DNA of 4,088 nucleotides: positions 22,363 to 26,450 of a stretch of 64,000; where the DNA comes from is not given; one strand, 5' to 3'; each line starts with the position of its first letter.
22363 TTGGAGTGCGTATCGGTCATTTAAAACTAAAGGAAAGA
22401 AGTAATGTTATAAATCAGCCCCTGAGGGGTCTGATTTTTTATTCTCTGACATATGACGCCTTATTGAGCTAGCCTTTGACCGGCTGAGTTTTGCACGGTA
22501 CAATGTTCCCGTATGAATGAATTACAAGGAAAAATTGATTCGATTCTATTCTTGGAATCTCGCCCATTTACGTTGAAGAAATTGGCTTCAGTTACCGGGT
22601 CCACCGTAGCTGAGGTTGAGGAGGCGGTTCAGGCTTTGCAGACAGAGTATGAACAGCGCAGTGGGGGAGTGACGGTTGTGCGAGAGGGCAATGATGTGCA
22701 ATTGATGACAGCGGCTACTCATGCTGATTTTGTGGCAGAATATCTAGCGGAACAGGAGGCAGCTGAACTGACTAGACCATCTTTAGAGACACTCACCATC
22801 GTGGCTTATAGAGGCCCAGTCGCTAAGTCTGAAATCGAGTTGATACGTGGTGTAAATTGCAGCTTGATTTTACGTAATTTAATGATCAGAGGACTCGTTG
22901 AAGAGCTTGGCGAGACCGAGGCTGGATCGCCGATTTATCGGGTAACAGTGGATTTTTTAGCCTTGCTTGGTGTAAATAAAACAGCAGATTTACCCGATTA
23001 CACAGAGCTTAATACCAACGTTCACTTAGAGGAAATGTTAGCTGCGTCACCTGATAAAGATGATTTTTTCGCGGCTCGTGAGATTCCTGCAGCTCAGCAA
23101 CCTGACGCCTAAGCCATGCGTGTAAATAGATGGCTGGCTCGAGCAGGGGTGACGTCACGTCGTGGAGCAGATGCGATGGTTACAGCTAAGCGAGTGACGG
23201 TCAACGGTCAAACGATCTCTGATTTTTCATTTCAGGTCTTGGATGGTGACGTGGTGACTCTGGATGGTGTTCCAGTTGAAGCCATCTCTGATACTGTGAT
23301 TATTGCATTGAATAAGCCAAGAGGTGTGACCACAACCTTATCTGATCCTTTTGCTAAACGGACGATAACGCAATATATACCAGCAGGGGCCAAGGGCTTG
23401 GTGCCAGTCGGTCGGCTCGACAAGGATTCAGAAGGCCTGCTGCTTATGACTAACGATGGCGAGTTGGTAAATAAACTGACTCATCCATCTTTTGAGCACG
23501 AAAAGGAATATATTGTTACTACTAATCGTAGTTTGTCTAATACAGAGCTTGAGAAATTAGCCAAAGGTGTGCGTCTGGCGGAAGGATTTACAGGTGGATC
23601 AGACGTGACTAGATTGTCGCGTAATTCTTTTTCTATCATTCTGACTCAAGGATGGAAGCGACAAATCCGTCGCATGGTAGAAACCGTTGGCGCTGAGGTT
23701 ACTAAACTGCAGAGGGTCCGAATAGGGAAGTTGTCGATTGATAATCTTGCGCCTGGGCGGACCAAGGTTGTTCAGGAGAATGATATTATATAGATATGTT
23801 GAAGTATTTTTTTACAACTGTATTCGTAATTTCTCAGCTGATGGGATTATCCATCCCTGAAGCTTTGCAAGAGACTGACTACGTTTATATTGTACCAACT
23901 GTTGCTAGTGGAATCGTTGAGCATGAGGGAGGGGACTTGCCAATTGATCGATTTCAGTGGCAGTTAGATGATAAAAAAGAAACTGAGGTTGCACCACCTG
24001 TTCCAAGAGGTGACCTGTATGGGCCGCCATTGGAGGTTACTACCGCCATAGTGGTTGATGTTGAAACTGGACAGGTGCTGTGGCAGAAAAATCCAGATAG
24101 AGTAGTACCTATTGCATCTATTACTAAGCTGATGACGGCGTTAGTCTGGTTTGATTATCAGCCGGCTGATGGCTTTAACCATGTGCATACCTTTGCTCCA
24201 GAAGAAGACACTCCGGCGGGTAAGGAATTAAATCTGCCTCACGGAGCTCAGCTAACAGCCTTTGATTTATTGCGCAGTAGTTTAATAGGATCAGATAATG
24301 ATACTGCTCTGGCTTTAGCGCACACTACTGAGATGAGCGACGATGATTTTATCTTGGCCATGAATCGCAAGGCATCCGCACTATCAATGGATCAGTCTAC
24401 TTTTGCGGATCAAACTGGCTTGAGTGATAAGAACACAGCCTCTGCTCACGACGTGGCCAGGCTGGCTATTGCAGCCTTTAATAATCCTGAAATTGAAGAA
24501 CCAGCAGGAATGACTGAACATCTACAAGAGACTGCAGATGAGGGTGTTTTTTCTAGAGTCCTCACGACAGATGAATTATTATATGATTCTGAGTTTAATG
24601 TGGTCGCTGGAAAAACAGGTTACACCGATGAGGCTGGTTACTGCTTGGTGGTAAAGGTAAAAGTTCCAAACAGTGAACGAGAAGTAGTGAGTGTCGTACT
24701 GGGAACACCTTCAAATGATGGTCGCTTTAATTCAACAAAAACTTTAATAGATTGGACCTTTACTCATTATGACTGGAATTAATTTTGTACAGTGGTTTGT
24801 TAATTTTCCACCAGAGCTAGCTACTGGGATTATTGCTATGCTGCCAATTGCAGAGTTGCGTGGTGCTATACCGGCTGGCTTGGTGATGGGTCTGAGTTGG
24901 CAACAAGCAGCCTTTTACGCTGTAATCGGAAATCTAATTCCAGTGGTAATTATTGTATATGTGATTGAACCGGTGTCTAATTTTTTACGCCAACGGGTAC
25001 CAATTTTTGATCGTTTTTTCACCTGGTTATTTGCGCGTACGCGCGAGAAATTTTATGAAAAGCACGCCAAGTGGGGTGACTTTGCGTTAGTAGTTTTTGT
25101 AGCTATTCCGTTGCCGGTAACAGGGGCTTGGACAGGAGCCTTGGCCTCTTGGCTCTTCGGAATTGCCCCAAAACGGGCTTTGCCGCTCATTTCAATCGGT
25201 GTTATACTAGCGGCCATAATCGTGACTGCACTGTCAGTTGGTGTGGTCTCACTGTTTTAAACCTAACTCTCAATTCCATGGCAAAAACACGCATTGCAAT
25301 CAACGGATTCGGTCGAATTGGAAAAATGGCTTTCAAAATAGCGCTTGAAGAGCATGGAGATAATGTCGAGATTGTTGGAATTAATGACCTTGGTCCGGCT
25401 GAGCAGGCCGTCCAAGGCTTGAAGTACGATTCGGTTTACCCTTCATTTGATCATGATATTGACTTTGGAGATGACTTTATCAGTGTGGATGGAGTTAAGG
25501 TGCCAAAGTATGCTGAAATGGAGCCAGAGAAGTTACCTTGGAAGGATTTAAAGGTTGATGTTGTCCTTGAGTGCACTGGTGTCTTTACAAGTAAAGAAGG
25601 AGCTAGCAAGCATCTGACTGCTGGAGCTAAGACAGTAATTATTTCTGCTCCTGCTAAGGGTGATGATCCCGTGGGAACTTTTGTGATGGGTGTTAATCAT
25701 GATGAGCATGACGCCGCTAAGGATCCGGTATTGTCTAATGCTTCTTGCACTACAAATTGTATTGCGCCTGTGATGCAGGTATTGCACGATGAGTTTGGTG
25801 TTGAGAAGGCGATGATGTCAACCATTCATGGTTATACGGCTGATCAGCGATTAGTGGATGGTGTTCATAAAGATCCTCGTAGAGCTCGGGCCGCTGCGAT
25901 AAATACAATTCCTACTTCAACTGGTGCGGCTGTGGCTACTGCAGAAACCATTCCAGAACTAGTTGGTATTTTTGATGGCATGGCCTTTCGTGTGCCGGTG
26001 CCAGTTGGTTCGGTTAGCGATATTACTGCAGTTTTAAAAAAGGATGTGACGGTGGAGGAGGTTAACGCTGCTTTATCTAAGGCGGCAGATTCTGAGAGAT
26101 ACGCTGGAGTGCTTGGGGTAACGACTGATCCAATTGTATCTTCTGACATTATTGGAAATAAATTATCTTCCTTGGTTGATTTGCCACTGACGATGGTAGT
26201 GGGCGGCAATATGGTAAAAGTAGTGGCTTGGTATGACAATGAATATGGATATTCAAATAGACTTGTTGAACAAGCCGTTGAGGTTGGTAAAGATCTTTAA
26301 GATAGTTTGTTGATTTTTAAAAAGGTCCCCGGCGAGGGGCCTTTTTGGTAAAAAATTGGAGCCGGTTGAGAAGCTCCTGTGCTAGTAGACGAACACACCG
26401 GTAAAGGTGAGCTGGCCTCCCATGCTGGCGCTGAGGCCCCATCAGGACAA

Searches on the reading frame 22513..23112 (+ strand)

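Call 67: search_protein_families(library=pfam, proteins=[window:22513-23112:+], max_evalue=0.01)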
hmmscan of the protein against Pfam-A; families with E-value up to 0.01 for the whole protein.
window:22513-23112:+ (199 aa): 2 families
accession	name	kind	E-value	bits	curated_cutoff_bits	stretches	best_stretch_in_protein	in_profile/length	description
PF04079.22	SMC_ScpB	-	2.4e-40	138.2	27.4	1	7-162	2-159/160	Segregation and condensation complex subunit ScpB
PF12324.14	HTH_15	-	0.0001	22.9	27.2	1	12-48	29-66/74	Helix-turn-helix domain of alkylmercury lyase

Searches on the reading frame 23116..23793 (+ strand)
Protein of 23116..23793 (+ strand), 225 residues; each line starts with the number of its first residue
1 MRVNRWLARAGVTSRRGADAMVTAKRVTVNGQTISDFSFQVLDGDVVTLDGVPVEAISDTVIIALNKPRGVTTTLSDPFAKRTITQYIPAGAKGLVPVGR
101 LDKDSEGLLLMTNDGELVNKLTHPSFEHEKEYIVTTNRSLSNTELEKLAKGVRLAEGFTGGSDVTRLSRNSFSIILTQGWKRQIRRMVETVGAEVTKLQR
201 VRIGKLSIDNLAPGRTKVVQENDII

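Call 67: search_protein_families(library=pfam, proteins=[window:23116-23793:+], max_evalue=0.01)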
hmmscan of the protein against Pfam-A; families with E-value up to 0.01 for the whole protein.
window:23116-23793:+ (225 aa): 2 families
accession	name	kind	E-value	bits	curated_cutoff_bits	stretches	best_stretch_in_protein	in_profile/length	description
PF00849.27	PseudoU_synth_2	-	1.8e-19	70.9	26.8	1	62-189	2-151/152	RNA pseudouridylate synthase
PF01479.30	S4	-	1.7e-08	34.5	22.8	1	1-47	1-48/48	S4 domain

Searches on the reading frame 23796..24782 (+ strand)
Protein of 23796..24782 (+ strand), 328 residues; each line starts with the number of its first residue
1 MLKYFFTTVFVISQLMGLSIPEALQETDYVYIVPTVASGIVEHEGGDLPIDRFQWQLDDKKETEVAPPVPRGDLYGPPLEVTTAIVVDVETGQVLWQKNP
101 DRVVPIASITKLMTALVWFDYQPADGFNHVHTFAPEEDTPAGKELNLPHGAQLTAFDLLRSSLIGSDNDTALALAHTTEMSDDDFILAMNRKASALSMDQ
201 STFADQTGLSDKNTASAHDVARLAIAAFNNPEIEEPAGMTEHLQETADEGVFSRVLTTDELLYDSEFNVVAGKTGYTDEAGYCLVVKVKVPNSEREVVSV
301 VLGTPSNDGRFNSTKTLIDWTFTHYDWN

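Call 67: search_protein_families(library=pfam, proteins=[window:23796-24782:+], max_evalue=0.01)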
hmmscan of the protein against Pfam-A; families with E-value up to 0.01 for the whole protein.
window:23796-24782:+ (328 aa): 3 families
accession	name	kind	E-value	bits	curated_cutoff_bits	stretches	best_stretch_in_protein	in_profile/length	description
PF00768.25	Peptidase_S11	-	4.5e-45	154.4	27.6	1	80-305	11-238/239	D-alanyl-D-alanine carboxypeptidase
PF13354.11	Beta-lactamase2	-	1.2e-07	31.7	22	1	86-229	4-148/214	Beta-lactamase enzyme family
PF02113.21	Peptidase_S13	-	0.00032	20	22.8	1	83-116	20-53/444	D-Ala-D-Ala carboxypeptidase 3 (S13) family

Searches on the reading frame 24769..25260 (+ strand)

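Call 67: search_protein_families(library=pfam, proteins=[window:24769-25260:+], max_evalue=0.01)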
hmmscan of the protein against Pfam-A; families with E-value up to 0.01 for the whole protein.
window:24769-25260:+ (163 aa): 1 family
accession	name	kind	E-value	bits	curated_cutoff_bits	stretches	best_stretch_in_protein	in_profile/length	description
PF06695.16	Sm_multidrug_ex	-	5.6e-37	127.4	30.7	1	29-151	1-121/121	Putative small multi-drug export protein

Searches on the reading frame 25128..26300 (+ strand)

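Call 67: search_protein_families(library=pfam, proteins=[window:25128-26300:+], max_evalue=0.01)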
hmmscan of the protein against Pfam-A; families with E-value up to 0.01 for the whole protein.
window:25128-26300:+ (390 aa): 3 families
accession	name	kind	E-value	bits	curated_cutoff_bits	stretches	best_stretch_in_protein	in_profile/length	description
PF02800.25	Gp_dh_C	-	2.3e-57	193.4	24.4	1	212-369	1-158/158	Glyceraldehyde 3-phosphate dehydrogenase, C-terminal domain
PF00044.30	Gp_dh_N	-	3.7e-31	107.8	31.7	1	55-156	2-101/101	Glyceraldehyde 3-phosphate dehydrogenase, NAD binding domain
PF00208.27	ELFV_dehydrog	-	0.0086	16.2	23.4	0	46-149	25-118/241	Glutamate/Leucine/Phenylalanine/Valine dehydrogenase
